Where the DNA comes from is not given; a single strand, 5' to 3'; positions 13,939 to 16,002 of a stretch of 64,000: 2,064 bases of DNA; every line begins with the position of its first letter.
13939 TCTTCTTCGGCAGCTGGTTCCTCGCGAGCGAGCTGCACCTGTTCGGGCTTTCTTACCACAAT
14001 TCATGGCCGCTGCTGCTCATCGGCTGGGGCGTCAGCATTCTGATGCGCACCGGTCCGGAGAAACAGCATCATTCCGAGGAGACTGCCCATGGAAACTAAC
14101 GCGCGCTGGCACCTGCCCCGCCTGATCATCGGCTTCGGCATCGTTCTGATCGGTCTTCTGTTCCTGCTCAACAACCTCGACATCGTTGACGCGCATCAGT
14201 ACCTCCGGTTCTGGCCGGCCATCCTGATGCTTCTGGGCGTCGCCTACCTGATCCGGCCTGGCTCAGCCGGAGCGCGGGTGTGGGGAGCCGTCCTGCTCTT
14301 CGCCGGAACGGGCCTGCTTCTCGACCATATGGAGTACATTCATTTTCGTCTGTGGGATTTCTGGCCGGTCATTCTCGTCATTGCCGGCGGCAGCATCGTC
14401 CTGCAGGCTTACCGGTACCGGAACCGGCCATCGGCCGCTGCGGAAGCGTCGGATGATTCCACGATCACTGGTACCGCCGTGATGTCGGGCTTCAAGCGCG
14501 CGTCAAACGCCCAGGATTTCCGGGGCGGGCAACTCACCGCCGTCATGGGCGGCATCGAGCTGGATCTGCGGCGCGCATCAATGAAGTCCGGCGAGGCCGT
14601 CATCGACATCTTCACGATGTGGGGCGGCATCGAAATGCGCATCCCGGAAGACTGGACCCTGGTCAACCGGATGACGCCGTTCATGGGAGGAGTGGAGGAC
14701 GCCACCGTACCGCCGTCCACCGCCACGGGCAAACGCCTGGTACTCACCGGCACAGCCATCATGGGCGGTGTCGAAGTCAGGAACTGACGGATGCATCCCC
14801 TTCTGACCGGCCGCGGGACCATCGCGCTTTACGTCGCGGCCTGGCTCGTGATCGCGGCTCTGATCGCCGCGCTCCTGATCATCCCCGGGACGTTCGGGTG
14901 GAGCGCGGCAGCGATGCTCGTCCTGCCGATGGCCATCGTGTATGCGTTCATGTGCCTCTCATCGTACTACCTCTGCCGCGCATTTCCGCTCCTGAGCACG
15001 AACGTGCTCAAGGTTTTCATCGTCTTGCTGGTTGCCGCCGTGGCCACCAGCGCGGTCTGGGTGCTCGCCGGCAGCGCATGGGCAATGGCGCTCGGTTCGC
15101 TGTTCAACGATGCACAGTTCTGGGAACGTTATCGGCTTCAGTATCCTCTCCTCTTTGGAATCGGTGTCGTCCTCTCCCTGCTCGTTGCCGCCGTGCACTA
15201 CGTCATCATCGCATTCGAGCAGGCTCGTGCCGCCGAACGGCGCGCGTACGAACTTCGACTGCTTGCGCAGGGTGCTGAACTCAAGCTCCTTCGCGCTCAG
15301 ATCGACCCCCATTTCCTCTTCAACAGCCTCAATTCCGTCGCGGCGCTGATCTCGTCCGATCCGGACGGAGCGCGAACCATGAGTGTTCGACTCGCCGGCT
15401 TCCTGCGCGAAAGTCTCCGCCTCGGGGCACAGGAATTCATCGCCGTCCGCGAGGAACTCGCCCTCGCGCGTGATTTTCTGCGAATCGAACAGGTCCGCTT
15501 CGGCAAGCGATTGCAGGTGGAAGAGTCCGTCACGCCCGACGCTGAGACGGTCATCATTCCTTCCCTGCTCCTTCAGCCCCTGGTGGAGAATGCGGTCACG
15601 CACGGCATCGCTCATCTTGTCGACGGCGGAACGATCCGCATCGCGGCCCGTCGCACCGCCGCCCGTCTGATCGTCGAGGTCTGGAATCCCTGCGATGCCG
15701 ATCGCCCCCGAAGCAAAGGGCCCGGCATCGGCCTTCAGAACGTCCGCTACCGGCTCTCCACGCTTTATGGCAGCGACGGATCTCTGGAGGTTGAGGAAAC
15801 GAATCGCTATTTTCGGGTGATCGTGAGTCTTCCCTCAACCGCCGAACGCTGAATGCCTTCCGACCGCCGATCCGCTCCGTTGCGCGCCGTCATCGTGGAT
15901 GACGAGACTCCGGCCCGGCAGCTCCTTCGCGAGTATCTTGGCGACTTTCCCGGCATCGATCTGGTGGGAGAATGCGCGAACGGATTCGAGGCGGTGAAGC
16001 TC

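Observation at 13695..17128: Overlapping four-gene module: LiaF-like TM protein, LiaF-like DUF2154 protein, 4TM histidine kinase, LytTR regulator, plus a secreted NTF2-like protein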

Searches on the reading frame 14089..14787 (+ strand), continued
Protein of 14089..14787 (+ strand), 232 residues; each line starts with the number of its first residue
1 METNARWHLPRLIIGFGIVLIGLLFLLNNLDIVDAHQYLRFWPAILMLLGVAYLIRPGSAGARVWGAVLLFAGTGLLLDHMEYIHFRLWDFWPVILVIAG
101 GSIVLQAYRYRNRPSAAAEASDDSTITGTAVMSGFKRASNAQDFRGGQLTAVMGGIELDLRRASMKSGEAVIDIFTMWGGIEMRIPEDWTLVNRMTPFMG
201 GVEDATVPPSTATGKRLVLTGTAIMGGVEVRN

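Call 41: search_solved_structures(query=A1, max_evalue=1)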
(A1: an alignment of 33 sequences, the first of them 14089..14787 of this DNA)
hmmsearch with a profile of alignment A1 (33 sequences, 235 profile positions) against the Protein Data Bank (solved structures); distinct sequences matched with E-value up to 1: 0.
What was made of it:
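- Tried and rejected: A sequence search of the PDB with the B family profile returned no hit at E<=1 (call 41).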

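Call 42: fold_search(model_id=the predicted structure, library=pdb)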
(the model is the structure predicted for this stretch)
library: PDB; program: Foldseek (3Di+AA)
matches with E <= 10: 129; with E <= 0.001: 0
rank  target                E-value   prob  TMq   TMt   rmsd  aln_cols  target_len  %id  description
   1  4qrk                  2.8e-02  1.00  0.35  0.38   3.6       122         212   12  Crystal structure of a putative cell adhesion protein (CLOSPO_03726) from Clostridium sporogenes ATCC 15579 at 1.95 A re (released 2014-07-23)
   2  6s3k_A                7.5e-01  0.03  0.13  0.07  21.9       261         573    6  KimA from Bacillus subtilis in inward-facing, occluded state (released 2020-02-12)
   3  6nbq_E                1.1e+00  0.72  0.26  0.52   4.0        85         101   25  T.elongatus NDH (data-set 1) (released 2019-02-27)
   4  9grx_E                1.2e+00  0.66  0.26  0.54   4.3        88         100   17  NDH-PSI-LHCI supercomplex from S. oleracea (released 2025-02-12)
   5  8b70_A                1.3e+00  0.05  0.16  0.08  22.4       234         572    8  KimA from B. subtilis with nucleotide second-messenger c-di-AMP bound (released 2023-01-18)
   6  6khi_E                1.5e+00  0.47  0.26  0.50   7.2        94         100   23  Supercomplex for cylic electron transport in cyanobacteria (released 2020-02-12)
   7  6ux7_A                1.7e+00  0.03  0.13  0.10  18.9       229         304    8  MthK N-terminal truncation state 1 bound with calcium (released 2020-03-18)
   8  6hum_E                1.9e+00  0.47  0.26  0.53   4.0        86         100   23  Structure of the photosynthetic complex I from Thermosynechococcus elongatus (released 2019-01-09)
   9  9u6j_N                1.9e+00  0.23  0.22  0.17  10.9       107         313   21  Cryo-EM structure of the Vo domain of V/A-ATPase under pmf condition, State3A (released 2025-10-29)
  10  3tcu_A                1.9e+00  0.11  0.14  0.28  14.4        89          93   15  Crystal Structure of NaK2K Channel D68E Mutant (released 2011-10-05)
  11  6x89_4L               2.0e+00  0.44  0.23  0.51   4.6        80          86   15  Vigna radiata mitochondrial complex I* (released 2020-09-02)
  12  3uyu_A                2.3e+00  0.01  0.12  0.12  12.4       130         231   14  Structural basis for the antifreeze activity of an ice-binding protein (LeIBP) from Arctic yeast (released 2012-02-15)
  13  6v8y_A                2.5e+00  0.08  0.12  0.26  14.8        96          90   14  Structure of a Sodium Potassium ion Channel (released 2021-04-14)
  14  3t4d_A                2.7e+00  0.08  0.12  0.26  14.4        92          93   14  Crystal Structure of NaK2K Channel Y55F Mutant (released 2011-10-05)
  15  7wff_E                2.8e+00  0.35  0.25  0.56   4.4        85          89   19  Subcomplexes B,M and L in the Cylic electron transfer supercomplex NDH-PSI from Arabidopsis (released 2022-03-16)
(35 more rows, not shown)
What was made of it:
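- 14089..14787 (+): Gene B: a 232-aa LiaF-like protein with four TM helices and a cytoplasmic DUF2154/Toastrack beta domain (residues ~125-231). The Foldseek top hit is 4QRK at probability 1.0 over 122 columns (call 42).
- On LiaFSR / VraTSR three-component envelope-stress systems: The top PDB fold match is 4QRK at probability 1.0 (call 42).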

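Call 53: search_protein_representatives(protein=window:14089-14787:+)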
Query: 232 residues. Proteins with E-value up to 0.001 (for the whole library): 6257; up to 1e-10: 3222; up to 1e-30: 515. The best 150 are listed.
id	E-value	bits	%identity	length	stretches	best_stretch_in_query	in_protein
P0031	1.6e-65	237.2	50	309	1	6-232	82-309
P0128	8.2e-62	225.1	45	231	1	2-232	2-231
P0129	4.0e-60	219.5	46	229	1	9-232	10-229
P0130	8.6e-59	215.2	47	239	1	11-232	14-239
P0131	2.0e-58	214.0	45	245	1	6-232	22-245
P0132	2.5e-57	210.4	44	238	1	11-232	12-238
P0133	2.7e-57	210.3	46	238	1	9-232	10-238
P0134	3.5e-57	209.9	45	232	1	1-232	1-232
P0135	6.9e-57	208.9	42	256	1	10-232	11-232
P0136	2.4e-56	207.2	44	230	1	9-232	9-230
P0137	8.6e-54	198.8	46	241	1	10-232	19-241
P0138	1.0e-53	198.6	42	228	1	9-232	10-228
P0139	1.7e-53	197.9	43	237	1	9-232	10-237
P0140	1.8e-53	197.8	43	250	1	2-232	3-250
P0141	1.9e-53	197.7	45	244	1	9-232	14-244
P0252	2.9e-43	164.4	36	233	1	9-231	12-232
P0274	8.3e-42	159.6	40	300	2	121-231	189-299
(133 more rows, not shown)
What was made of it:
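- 14089..14787 (+): The family comprises 515 clusters (50% identity) at E<=1e-30 (call 53).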

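Call 54: find_encoding_contigs(protein=P0252, flank=4000, max_places=2)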
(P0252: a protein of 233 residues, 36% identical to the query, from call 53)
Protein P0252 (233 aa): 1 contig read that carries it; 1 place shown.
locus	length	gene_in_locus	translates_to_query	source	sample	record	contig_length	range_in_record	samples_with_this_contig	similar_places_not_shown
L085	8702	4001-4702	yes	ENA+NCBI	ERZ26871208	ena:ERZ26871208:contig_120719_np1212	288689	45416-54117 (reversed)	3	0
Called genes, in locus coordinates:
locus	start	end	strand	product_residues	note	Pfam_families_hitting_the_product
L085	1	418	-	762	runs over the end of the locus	PF00775:Dioxygenase_C (faint), PF09430:EMC7_beta-sandw (faint), PF13620:CarboxypepD_reg, PF13715:CarbopepD_reg_2 (faint), PF17802:SpaA (faint), PF17210:SdrD_B (faint), PF22902:NOMO1-like_9th (faint), PF13620:CarboxypepD_reg, +2 more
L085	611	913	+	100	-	-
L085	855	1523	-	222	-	-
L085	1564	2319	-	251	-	PF11604:CusF_Ec, PF02630:SCO1-SenC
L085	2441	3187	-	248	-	PF00005:ABC_tran, PF13304:AAA_21 (weak)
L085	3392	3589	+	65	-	-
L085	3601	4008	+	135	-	PF18917:LiaI-LiaF-like_TM1 (weak), PF22570:LiaF-TM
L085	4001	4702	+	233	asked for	PF18917:LiaI-LiaF-like_TM1 (weak), PF22570:LiaF-TM, PF18917:LiaI-LiaF-like_TM1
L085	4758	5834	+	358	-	PF06580:His_kinase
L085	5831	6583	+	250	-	PF00072:Response_reg, PF04397:LytTR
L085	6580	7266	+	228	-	PF04191:PEMT, PF04140:ICMT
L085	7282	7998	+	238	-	PF01904:DUF72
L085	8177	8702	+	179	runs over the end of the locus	PF03551:PadR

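Call 55: find_encoding_contigs(protein=P0274, flank=4000, max_places=2)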
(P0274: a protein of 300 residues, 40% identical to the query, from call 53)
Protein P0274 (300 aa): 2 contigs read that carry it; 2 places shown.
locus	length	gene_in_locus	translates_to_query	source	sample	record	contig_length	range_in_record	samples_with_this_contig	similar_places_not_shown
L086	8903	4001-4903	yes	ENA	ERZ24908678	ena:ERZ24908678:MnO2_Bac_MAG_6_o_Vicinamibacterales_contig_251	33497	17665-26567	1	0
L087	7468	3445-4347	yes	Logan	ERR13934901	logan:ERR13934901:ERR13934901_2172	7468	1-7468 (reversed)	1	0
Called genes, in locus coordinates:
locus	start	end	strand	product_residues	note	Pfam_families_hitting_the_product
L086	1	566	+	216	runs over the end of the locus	PF01794:Ferric_reduct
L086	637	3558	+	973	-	PF01565:FAD_binding_4, PF02913:FAD-oxidase_C, PF13534:Fer4_17, PF13183:Fer4_8, PF02754:CCG (faint)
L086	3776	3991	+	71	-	-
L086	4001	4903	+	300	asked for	PF18917:LiaI-LiaF-like_TM1, PF22570:LiaF-TM, PF09922:LiaF-like_C (weak)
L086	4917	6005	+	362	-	PF06580:His_kinase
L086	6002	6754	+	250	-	PF00072:Response_reg, PF04397:LytTR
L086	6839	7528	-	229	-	-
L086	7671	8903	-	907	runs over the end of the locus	PF06452:CBM9_1 (faint), PF19313:DUF5916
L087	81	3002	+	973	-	PF01565:FAD_binding_4, PF02913:FAD-oxidase_C, PF13534:Fer4_17, PF13183:Fer4_8, PF02754:CCG (faint)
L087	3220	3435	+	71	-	-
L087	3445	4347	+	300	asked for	PF18917:LiaI-LiaF-like_TM1, PF22570:LiaF-TM, PF09922:LiaF-like_C (weak)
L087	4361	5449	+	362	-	PF06580:His_kinase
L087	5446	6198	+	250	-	PF00072:Response_reg, PF04397:LytTR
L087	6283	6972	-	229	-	-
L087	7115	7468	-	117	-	?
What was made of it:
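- The same holds for more distant members, using independent precomputed Pfam (calls 54, 55). The 80 loci are the closest of at least 549 hits, so linkage in more remote LiaF-like proteins is sampled only by calls 54 and 55.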

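Call 60: list_cluster_members(proteins=[P0002, P0011, P0025, P0035, P0036, P0040, P0056, P0069, P0080, P0096])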
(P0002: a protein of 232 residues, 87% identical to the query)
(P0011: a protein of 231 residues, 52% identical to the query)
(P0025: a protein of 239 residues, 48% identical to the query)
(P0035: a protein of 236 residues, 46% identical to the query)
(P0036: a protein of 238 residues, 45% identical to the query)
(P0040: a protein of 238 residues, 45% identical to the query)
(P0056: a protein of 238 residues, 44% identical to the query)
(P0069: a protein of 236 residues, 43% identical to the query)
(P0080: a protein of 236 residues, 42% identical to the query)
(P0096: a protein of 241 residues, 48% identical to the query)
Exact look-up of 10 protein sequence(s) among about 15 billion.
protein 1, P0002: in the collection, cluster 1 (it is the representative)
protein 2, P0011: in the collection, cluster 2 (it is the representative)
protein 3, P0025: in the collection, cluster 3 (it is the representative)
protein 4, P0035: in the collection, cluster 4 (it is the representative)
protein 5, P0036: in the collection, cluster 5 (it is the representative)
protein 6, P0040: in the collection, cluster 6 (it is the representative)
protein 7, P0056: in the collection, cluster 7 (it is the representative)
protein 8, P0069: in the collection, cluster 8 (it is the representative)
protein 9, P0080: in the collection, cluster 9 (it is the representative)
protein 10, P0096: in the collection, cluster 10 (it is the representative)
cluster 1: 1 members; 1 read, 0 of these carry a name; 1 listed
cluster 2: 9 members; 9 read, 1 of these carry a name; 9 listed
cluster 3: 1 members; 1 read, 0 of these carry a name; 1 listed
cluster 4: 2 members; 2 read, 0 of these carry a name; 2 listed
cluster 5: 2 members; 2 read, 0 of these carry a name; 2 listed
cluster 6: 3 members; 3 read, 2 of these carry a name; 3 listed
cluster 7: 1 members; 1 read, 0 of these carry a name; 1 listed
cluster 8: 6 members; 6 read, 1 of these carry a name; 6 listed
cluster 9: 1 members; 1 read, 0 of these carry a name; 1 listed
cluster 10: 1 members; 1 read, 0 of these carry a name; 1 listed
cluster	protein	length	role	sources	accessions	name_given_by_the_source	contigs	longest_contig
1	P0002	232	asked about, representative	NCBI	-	-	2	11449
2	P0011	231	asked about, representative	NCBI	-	-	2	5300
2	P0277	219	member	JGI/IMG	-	predicted membrane protein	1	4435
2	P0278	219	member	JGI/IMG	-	-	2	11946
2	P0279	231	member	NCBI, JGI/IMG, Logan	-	-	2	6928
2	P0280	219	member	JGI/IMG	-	-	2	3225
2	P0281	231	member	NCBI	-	-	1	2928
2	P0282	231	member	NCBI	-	-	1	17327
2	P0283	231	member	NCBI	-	-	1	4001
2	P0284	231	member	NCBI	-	-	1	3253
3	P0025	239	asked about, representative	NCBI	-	-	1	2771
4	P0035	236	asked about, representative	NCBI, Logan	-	-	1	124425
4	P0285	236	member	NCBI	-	-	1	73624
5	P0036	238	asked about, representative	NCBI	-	-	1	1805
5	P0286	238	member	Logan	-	-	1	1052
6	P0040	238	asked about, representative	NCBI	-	-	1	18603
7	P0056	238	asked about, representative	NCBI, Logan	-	-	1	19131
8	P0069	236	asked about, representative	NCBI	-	-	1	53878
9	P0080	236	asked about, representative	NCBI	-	-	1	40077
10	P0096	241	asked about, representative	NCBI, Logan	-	-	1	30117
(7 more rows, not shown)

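Call 71: search_protein_families(library=pfam, proteins=[L032:8687-9301:+, L032:9298-10323:+, L032:10320-11252:+, L032:11249-12604:+, L070:2991-3926:+, L070:3872-4789:+, L059:8529-11834:+, L067:9268-11691:+, L076:8555-10207:+, L043:9227-10510:+], max_evalue=0.0001)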
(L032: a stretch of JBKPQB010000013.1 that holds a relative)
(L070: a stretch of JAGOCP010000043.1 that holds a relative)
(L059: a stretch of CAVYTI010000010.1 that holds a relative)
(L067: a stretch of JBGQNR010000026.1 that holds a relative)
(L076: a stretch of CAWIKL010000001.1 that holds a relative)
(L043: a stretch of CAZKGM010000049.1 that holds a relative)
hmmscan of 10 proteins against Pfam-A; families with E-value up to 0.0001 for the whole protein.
L032:8687-9301:+ (204 aa): 1 family
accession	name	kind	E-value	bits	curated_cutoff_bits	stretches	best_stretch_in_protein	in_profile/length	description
PF00440.29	TetR_N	-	7.4e-15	54.9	24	1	10-56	1-47/47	Bacterial regulatory proteins, tetR family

L032:9298-10323:+ (341 aa): 3 families
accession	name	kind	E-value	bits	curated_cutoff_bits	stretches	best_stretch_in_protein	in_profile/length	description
PF16576.10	HlyD_D23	-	2.3e-19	70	30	1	36-331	8-212/214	Barrel-sandwich domain of CusB or HlyD membrane-fusion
PF13437.12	HlyD_3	-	2.1e-18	67.4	22.2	1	221-330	2-106/106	HlyD family secretion protein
PF13533.13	Biotin_lipoyl_2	-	2.4e-08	34.1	29.8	1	45-76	1-32/32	Biotin-lipoyl like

L032:10320-11252:+ (310 aa): 2 families
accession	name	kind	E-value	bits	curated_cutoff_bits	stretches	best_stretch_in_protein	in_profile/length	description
PF00005.33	ABC_tran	-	8.8e-31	107.8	25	1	21-163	1-137/137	ABC transporter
PF13304.12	AAA_21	-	9.4e-08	32.9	27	1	121-191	227-297/304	AAA domain, putative AbiEii toxin, Type IV TA system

L032:11249-12604:+ (451 aa): 1 family
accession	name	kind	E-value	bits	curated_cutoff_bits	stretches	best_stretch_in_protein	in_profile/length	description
PF02321.23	OEP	-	6e-48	163.6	22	2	263-450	2-187/187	Outer membrane efflux protein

L070:2991-3926:+ (311 aa): 3 families
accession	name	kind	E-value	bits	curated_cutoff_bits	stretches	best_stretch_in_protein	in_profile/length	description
PF00005.33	ABC_tran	-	4.7e-29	102.2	25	1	19-157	2-137/137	ABC transporter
PF13304.12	AAA_21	-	1.6e-13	51.8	27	1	115-186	224-298/304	AAA domain, putative AbiEii toxin, Type IV TA system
PF02463.25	SMC_N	-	1.3e-05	25.1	40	0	128-193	136-207/220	RecF/RecN/SMC N terminal domain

L070:3872-4789:+ (305 aa): 2 families
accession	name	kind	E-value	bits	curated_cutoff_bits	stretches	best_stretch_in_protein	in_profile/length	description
PF01061.29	ABC2_membrane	-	8.8e-25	87.9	26.9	1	31-232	6-210/211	ABC-2 type transporter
PF12698.13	ABC2_membrane_3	-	9.8e-20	71.4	31.6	1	72-259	160-345/347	ABC-2 family transporter protein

L059:8529-11834:+ (1101 aa): 5 families
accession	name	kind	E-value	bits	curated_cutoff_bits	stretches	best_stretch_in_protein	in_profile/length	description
PF20703.3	nSTAND1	-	2.5e-93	314.2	27.1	1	508-916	1-375/379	Novel STAND NTPase 1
PF13676.11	TIR_2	-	3.3e-13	50.6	28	1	50-144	1-86/122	TIR domain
PF13191.12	AAA_16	-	2.6e-07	31.7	32.6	1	523-681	2-138/167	AAA ATPase domain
PF25201.1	nSTAND6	-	4e-06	27.4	27.7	1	524-639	2-116/148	Novel STAND NTPase 6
PF01582.25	TIR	-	8.8e-05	22.8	21.3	0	50-129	4-77/179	TIR domain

L067:9268-11691:+ (807 aa): 1 family
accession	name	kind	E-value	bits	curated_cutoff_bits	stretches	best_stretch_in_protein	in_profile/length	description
PF01804.23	Penicil_amidase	-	1.2e-205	686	21.3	1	38-794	1-674/675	Penicillin amidase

L076:8555-10207:+ (550 aa): 5 families
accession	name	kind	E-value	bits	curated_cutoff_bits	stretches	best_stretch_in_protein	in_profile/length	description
PF13437.12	HlyD_3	-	1.6e-15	58.1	22.2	1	424-533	1-105/106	HlyD family secretion protein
PF16576.10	HlyD_D23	-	1.6e-15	57.4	30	1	242-535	10-212/214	Barrel-sandwich domain of CusB or HlyD membrane-fusion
PF00440.29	TetR_N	-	3.9e-13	49.4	24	1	15-61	1-47/47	Bacterial regulatory proteins, tetR family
PF13533.13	Biotin_lipoyl_2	-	4.5e-07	30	29.8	1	249-280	1-32/32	Biotin-lipoyl like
PF00364.28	Biotin_lipoyl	-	3.9e-05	23.8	22.1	0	249-279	43-73/73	Biotin-requiring enzyme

L043:9227-10510:+ (427 aa): 0 families

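Call 75: search_protein_families(library=pfam, proteins=[L047:3606-5000:+, L047:5200-5745:+, L047:5947-6663:+, L047:6756-7079:+, L047:7270-10443:+], max_evalue=0.001)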
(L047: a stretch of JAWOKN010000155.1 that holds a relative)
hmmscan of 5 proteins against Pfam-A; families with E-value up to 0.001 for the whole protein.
L047:3606-5000:+ (464 aa): 0 families

L047:5200-5745:+ (181 aa): 0 families

L047:5947-6663:+ (238 aa): 3 families
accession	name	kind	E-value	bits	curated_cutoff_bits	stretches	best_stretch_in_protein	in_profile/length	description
PF18917.5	LiaI-LiaF-like_TM1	-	4.4e-20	71.9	27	2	65-105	2-42/42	LiaI-LiaF-like transmembrane region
PF22570.1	LiaF-TM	-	1.1e-15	58.7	27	2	65-108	1-45/98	LiaF transmembrane domain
PF09922.15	LiaF-like_C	-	5e-08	33.3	29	1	150-209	14-73/114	Cell wall-active antibiotics response LiaF, C-terminal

L047:6756-7079:+ (107 aa): 0 families

L047:7270-10443:+ (1057 aa): 4 families
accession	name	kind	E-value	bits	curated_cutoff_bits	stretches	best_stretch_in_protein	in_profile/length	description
PF15902.12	Sortilin-Vps10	-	2e-29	103.1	33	4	124-249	3-114/446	Sortilin, neurotensin receptor 3,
PF13088.12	BNR_2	-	3.6e-08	33.5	31.4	0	575-642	188-252/277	BNR repeat-like domain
PF02012.26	BNR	-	8.5e-07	28.5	27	0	176-187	1-12/12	BNR/Asp-box repeat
PF15899.11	BNR_6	-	0.00079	19.7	27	0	628-641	1-14/14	BNR-Asp box repeat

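Call 76: search_protein_families(library=pfam, alignment_id=A1, max_evalue=0.001)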
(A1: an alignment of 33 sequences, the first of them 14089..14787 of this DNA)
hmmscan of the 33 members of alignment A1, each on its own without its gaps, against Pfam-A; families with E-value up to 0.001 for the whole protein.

A. member 1, window:14089-14787:+ (232 aa): 3 families
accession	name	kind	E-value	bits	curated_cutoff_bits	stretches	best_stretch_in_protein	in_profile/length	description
PF18917.5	LiaI-LiaF-like_TM1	-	3.9e-20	72.1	27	2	64-103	2-41/42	LiaI-LiaF-like transmembrane region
PF22570.1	LiaF-TM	-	3e-16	60.5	27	2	13-105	1-92/98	LiaF transmembrane domain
PF09922.15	LiaF-like_C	-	2.6e-06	27.8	29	1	143-203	13-73/114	Cell wall-active antibiotics response LiaF, C-terminal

B. families by the number of members that match (of 33 scanned): 3 families
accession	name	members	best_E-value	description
PF18917.5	LiaI-LiaF-like_TM1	33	4.9e-23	LiaI-LiaF-like transmembrane region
PF22570.1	LiaF-TM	33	1.5e-19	LiaF transmembrane domain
PF09922.15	LiaF-like_C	33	1.5e-10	Cell wall-active antibiotics response LiaF, C-terminal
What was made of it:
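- On LiaFSR / VraTSR three-component envelope-stress systems: All 33 of 33 family members hit both models (call 76). All 33 of 33 members hit PF09922 at E<=1e-3, with a best value of 1.5e-10 (call 76).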

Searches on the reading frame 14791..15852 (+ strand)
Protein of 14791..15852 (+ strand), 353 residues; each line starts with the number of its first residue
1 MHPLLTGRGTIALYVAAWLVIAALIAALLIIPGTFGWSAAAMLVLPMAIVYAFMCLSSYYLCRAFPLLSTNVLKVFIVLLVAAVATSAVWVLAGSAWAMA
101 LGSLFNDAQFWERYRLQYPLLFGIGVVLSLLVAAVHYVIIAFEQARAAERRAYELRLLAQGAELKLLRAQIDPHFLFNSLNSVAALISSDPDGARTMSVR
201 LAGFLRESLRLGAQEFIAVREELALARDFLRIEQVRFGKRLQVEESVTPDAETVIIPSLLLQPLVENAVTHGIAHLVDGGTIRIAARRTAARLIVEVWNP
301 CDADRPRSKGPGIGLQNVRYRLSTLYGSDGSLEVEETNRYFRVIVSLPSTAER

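Call 4: search_protein_families(library=pfam, proteins=[window:14791-15852:+], max_evalue=1)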
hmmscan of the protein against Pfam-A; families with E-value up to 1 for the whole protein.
window:14791-15852:+ (353 aa): 2 families
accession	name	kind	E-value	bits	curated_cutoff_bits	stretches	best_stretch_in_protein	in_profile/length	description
PF06580.19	His_kinase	-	5.7e-23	81.4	25.2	1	162-241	1-81/81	Histidine kinase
PF02518.31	HATPase_c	-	0.00056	20.8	26.4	1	260-349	5-109/111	Histidine kinase-, DNA gyrase B-, and HSP90-like ATPase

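Call 36: search_protein_families(library=ncbifam, proteins=[window:14791-15852:+], max_evalue=0.01)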
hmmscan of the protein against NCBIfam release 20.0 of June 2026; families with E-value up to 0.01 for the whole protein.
window:14791-15852:+ (353 aa): 0 families
